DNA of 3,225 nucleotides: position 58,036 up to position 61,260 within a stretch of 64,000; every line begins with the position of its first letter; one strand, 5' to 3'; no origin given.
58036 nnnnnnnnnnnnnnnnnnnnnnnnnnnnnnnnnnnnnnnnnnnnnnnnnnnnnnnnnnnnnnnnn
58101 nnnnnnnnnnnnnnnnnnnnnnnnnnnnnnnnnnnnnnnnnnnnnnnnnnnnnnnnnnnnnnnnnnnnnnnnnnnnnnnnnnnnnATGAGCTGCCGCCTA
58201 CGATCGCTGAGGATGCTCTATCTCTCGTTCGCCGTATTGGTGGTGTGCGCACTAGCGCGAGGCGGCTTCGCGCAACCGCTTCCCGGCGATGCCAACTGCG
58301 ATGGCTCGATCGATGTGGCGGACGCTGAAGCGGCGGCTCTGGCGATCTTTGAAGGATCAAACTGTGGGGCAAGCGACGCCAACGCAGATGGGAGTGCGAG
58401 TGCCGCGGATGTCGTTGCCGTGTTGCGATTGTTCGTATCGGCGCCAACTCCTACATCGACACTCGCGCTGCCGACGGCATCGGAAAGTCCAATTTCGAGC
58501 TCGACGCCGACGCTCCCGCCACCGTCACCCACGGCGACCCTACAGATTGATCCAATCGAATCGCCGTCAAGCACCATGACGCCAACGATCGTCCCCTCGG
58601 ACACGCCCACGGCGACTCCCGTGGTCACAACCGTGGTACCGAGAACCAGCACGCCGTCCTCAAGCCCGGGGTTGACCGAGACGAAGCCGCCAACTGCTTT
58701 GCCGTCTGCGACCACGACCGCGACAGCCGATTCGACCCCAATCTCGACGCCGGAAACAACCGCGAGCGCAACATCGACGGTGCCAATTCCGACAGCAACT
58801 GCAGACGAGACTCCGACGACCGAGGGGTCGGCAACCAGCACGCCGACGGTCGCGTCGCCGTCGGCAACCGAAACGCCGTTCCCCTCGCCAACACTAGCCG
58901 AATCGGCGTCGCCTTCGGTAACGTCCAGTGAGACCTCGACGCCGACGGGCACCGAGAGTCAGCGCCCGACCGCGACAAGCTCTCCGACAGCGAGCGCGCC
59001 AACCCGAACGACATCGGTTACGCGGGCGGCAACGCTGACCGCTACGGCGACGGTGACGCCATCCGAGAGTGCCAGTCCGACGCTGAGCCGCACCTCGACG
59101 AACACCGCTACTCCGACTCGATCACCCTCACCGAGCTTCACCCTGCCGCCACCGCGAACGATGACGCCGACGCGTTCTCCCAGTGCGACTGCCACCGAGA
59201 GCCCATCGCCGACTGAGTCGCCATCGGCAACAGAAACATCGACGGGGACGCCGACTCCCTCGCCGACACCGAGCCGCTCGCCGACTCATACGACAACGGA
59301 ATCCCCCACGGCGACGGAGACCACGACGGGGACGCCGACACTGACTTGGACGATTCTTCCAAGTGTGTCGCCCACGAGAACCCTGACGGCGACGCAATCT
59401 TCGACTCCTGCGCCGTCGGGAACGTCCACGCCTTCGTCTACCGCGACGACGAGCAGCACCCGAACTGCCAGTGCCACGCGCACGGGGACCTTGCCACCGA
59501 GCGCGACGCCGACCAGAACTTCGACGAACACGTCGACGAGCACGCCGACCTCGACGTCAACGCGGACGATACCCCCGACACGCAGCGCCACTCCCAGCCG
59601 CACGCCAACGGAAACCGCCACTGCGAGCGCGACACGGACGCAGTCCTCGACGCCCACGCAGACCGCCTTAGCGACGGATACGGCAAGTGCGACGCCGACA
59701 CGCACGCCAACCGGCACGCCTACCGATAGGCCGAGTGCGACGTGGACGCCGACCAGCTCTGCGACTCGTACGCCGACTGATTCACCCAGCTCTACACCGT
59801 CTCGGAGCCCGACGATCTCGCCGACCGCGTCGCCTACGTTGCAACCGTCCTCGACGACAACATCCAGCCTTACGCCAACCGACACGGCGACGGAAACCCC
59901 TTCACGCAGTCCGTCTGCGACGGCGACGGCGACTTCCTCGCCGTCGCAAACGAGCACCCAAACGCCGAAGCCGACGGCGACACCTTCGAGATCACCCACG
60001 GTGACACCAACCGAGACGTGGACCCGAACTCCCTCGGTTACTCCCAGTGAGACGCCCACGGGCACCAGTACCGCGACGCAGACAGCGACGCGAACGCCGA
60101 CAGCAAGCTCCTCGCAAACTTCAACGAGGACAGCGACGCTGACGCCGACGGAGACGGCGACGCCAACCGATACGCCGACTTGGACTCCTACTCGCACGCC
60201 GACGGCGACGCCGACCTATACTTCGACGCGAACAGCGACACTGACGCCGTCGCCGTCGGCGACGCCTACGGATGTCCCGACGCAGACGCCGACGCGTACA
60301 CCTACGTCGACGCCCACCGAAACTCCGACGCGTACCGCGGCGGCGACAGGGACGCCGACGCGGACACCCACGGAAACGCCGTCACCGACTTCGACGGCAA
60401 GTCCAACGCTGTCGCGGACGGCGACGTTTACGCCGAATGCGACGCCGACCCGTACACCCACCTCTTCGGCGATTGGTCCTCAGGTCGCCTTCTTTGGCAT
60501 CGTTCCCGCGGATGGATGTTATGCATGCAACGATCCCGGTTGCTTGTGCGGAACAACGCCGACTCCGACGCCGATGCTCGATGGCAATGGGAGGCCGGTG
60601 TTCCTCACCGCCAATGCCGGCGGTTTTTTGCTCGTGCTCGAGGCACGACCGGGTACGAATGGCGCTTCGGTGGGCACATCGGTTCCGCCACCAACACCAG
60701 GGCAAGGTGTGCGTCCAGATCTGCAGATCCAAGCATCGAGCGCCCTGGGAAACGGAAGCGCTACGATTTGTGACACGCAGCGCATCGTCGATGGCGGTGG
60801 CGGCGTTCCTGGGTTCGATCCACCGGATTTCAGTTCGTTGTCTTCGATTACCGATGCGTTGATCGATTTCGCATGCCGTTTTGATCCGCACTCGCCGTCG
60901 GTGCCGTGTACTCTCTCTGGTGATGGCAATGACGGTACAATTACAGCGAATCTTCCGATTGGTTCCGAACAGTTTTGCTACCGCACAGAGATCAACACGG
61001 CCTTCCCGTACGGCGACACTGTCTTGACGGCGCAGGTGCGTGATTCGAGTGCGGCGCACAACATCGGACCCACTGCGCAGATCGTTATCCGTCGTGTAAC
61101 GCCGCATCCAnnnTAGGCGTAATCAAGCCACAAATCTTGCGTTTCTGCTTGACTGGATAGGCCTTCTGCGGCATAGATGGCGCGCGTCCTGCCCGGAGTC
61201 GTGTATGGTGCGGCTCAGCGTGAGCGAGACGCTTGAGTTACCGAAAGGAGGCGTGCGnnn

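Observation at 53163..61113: Tandem triad of 'dockerin-like anchor, giant Thr/Pro stalk, conserved Cys-rich head' secreted proteins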

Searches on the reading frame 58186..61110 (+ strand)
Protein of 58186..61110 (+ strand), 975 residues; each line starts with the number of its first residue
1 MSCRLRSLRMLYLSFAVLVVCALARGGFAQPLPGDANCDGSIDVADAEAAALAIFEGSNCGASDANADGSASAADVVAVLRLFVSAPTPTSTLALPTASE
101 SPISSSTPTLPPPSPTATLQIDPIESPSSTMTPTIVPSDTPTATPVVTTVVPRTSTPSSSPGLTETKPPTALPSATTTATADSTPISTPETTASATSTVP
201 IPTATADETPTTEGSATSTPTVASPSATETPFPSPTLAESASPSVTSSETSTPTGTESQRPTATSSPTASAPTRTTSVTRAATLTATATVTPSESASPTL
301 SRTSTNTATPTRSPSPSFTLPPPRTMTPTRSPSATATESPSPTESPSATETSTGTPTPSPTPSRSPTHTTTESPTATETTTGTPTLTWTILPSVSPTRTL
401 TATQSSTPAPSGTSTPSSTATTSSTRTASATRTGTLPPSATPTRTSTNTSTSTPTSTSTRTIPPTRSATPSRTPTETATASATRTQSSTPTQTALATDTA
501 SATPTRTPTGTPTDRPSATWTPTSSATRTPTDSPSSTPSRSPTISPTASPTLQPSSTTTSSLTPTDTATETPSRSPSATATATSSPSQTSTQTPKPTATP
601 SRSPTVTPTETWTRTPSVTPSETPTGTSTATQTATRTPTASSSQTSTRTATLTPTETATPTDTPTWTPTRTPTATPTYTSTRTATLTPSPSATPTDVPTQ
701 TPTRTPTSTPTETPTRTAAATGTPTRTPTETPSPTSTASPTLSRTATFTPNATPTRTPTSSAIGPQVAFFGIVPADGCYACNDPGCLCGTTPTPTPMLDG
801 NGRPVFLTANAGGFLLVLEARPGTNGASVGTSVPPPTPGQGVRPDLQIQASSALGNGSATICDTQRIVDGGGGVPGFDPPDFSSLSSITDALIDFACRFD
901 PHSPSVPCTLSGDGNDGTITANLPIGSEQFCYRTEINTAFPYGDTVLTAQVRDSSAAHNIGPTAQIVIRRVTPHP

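Call 3: search_protein_families(library=pfam, max_evalue=1, proteins=[window:58186-61110:+])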
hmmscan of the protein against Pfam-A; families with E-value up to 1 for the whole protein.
window:58186-61110:+ (975 aa): 1 family
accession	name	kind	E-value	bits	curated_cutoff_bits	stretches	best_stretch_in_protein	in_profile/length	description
PF00404.24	Dockerin_1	-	0.0066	17.1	22.9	1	33-79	1-52/57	Dockerin type I domain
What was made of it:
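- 58186..61113 (+): Gene C (975 aa), the 'C-type' clade. Signal peptide aa 1-29, dockerin-like module aa 30-82 (nt 58273-58431), stalk aa 86-761 (nt 58441-60468), head aa 762-975 (nt 60469-61110). PF00404 at aa 33-79, 17.1 bits (call 3).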

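Call 8: search_protein_families(library=ncbifam, max_evalue=1, proteins=[window:58186-61110:+])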
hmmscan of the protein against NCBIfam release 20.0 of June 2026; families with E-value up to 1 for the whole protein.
window:58186-61110:+ (975 aa): 0 families
